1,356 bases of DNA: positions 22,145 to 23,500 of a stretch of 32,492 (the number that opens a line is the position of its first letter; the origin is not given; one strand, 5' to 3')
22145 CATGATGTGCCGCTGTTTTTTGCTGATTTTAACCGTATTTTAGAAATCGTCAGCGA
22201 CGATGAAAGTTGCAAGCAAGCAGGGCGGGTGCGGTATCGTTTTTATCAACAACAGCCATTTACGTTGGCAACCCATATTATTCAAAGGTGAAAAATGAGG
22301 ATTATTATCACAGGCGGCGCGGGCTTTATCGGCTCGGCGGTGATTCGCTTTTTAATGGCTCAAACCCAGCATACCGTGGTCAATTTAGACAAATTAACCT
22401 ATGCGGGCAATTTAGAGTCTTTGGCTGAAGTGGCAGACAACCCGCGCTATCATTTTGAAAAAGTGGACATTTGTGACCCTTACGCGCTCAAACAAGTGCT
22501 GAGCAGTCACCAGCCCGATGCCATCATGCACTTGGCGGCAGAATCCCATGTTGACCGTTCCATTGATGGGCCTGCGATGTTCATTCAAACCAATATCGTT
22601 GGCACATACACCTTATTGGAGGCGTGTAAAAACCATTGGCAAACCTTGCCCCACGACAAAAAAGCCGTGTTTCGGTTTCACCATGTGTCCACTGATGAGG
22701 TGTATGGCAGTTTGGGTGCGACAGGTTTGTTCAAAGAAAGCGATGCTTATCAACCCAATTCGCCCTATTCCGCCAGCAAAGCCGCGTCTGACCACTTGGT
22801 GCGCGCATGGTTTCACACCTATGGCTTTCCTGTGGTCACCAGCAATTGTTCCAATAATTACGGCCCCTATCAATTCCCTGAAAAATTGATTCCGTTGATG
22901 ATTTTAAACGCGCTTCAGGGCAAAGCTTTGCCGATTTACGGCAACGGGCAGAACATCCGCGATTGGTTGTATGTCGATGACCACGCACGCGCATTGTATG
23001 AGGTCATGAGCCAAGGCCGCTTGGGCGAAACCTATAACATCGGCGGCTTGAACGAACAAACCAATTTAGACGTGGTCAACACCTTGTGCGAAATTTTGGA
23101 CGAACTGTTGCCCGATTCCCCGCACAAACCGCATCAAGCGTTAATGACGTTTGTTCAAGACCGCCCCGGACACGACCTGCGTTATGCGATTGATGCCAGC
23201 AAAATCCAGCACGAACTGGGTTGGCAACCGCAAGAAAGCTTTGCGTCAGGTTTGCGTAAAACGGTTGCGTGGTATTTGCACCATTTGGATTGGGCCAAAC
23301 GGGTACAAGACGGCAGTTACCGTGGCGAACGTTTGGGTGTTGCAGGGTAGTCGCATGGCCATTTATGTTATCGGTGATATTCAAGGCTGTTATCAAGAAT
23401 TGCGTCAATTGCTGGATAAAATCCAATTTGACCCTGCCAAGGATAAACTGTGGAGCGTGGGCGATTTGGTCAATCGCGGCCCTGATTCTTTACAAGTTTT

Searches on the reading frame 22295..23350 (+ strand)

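Call 36: search_protein_families(library=pfam, proteins=[window:22295-23350:+])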
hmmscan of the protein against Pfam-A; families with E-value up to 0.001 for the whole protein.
window:22295-23350:+ (351 aa): 7 families
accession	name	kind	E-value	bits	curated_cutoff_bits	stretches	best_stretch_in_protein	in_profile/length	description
PF16363.11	GDP_Man_Dehyd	-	8.5e-94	315.1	27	1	4-323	1-332/332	GDP-mannose 4,6 dehydratase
PF01370.27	Epimerase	-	6.6e-71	238.9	20.9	1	3-250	1-240/240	NAD dependent epimerase/dehydratase family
PF04321.23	RmlD_sub_bind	-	1.6e-15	57.4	27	1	1-172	1-139/287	RmlD substrate binding domain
PF01073.25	3Beta_HSD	-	1.6e-13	50.8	22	1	4-232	1-223/280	3-beta hydroxysteroid dehydrogenase/isomerase family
PF02719.21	Polysacc_synt_2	-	9.5e-13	48.4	20.2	1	3-114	1-118/293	Polysaccharide biosynthesis protein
PF07993.18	NAD_binding_4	-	7.1e-11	42.2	20.1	1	5-187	1-206/258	Male sterility protein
PF00106.31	adh_short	-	0.00028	20.9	26.6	0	3-70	3-69/195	short chain dehydrogenase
